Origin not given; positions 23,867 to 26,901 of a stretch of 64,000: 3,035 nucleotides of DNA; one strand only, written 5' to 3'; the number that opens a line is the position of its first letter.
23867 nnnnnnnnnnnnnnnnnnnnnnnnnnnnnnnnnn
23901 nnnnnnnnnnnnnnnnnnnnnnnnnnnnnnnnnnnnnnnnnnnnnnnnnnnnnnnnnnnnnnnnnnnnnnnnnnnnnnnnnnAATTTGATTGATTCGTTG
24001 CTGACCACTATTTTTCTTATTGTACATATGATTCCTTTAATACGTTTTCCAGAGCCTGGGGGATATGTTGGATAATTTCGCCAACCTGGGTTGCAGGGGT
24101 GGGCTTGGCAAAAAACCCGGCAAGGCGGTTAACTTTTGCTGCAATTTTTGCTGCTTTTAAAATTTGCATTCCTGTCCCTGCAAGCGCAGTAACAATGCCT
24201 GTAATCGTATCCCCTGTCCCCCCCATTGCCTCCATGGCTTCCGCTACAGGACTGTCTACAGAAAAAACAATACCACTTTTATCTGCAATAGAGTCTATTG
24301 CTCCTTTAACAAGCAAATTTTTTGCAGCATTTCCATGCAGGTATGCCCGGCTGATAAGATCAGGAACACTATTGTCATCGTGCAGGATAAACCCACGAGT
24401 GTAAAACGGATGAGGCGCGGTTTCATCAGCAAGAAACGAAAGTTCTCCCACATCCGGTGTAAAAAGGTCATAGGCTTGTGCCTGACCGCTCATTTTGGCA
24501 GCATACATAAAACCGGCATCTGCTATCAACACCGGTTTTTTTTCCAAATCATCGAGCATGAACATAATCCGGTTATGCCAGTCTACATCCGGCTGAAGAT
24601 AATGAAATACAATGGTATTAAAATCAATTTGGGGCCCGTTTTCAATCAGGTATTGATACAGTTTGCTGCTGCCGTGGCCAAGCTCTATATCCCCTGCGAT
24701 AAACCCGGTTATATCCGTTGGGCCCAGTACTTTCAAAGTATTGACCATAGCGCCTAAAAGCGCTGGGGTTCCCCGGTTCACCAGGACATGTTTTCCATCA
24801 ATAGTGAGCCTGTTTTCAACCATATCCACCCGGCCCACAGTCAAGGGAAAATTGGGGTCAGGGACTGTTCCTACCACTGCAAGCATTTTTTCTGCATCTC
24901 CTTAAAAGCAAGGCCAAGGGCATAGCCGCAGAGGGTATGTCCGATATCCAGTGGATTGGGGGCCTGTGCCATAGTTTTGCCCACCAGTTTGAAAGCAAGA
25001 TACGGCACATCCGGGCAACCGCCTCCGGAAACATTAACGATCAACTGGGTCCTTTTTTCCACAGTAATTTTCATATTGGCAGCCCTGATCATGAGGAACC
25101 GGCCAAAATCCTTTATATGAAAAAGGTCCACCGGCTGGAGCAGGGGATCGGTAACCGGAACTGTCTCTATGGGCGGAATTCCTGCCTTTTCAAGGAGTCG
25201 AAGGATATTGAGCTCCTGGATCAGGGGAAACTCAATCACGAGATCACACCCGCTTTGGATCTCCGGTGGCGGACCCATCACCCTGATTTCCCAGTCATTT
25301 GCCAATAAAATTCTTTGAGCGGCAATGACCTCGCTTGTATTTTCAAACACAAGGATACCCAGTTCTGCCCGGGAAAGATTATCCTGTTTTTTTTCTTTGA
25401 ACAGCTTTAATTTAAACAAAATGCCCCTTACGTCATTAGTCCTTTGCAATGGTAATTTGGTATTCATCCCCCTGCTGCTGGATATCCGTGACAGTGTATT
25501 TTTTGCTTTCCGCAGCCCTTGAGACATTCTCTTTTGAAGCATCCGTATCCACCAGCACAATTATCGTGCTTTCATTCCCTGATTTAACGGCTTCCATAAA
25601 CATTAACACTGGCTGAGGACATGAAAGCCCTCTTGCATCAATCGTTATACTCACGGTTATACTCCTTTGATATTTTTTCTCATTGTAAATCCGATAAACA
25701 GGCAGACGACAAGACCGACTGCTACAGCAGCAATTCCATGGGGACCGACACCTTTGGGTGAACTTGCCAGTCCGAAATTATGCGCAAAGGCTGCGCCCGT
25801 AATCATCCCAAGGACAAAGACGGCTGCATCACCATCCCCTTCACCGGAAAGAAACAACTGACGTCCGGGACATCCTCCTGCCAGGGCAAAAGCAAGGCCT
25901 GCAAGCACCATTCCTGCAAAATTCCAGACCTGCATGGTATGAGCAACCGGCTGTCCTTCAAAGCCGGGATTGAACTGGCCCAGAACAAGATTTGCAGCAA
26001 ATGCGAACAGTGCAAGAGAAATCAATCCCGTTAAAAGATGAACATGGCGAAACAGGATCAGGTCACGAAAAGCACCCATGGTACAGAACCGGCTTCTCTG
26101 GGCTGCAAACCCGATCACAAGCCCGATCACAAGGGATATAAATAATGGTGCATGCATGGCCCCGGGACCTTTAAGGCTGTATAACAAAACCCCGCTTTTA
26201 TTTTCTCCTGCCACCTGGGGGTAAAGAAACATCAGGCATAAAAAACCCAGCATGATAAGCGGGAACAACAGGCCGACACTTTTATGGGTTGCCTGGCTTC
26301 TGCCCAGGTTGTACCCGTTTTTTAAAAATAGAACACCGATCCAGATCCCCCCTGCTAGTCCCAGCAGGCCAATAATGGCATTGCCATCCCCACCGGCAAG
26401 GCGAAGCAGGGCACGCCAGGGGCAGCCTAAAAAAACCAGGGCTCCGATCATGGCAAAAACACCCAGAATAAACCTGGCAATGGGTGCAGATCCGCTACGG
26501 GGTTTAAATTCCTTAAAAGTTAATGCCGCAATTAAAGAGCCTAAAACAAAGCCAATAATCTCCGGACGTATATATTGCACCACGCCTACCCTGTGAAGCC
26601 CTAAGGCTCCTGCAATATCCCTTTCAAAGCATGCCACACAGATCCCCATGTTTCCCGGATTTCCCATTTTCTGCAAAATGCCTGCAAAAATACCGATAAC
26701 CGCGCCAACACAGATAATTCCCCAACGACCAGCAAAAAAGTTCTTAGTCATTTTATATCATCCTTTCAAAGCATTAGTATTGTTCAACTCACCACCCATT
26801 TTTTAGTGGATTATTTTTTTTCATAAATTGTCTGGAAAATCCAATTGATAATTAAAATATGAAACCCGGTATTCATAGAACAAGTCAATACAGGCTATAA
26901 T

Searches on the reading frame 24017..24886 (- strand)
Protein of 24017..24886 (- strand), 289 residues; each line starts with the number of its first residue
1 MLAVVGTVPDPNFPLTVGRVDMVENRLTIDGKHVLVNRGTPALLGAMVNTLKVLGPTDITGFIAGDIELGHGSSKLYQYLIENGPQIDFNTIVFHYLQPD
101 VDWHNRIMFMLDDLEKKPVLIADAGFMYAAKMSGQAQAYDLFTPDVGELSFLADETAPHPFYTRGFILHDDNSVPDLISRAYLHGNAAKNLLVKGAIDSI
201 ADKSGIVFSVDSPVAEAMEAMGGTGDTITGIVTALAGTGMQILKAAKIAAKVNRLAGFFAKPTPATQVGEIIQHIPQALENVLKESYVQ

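Call 56: search_protein_families(library=pfam, proteins=[window:24017-24886:-], max_evalue=0.001)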
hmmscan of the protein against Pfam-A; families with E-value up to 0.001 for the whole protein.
window:24017-24886:- (289 aa): 1 family
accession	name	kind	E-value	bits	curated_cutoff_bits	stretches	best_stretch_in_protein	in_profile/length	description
PF01256.23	Carb_kinase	-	6.8e-08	32.7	27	1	115-261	91-224/242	NAD(P)H-hydrate dehydratase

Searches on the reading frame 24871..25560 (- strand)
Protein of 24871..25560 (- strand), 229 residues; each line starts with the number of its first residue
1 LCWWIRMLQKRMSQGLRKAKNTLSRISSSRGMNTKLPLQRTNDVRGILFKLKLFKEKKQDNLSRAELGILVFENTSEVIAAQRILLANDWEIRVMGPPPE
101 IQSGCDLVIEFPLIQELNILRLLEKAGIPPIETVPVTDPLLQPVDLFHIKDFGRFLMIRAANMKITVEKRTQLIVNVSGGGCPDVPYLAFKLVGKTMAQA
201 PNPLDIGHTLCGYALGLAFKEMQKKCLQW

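Call 56: search_protein_families(library=pfam, proteins=[window:24871-25560:-], max_evalue=0.001)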
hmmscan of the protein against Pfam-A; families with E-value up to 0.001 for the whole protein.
window:24871-25560:- (229 aa): 1 family
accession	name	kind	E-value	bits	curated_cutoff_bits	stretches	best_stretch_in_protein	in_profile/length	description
PF11823.13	Se_S_carrier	-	6.6e-18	64.4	25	1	69-132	3-66/69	Putative Se/S carrier protein-like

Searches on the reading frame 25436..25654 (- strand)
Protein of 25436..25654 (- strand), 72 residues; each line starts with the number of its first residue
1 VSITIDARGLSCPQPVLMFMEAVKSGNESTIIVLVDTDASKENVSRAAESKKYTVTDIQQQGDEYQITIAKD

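Call 56: search_protein_families(library=pfam, proteins=[window:25436-25654:-], max_evalue=0.001)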
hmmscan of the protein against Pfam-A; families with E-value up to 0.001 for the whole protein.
window:25436-25654:- (72 aa): 1 family
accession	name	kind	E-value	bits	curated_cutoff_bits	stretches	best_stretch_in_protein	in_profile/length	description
PF01206.22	TusA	-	4e-19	68.7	28.6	1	3-71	1-70/70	Sulfurtransferase TusA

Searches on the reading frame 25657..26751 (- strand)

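Call 56: search_protein_families(library=pfam, proteins=[window:25657-26751:-], max_evalue=0.001)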
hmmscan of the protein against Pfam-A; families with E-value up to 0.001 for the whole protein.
window:25657-26751:- (364 aa): 1 family
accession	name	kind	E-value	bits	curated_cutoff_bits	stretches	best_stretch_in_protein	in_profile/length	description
PF04143.19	Sulf_transp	-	3.3e-13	50.3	27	1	219-331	1-111/310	Sulphur transport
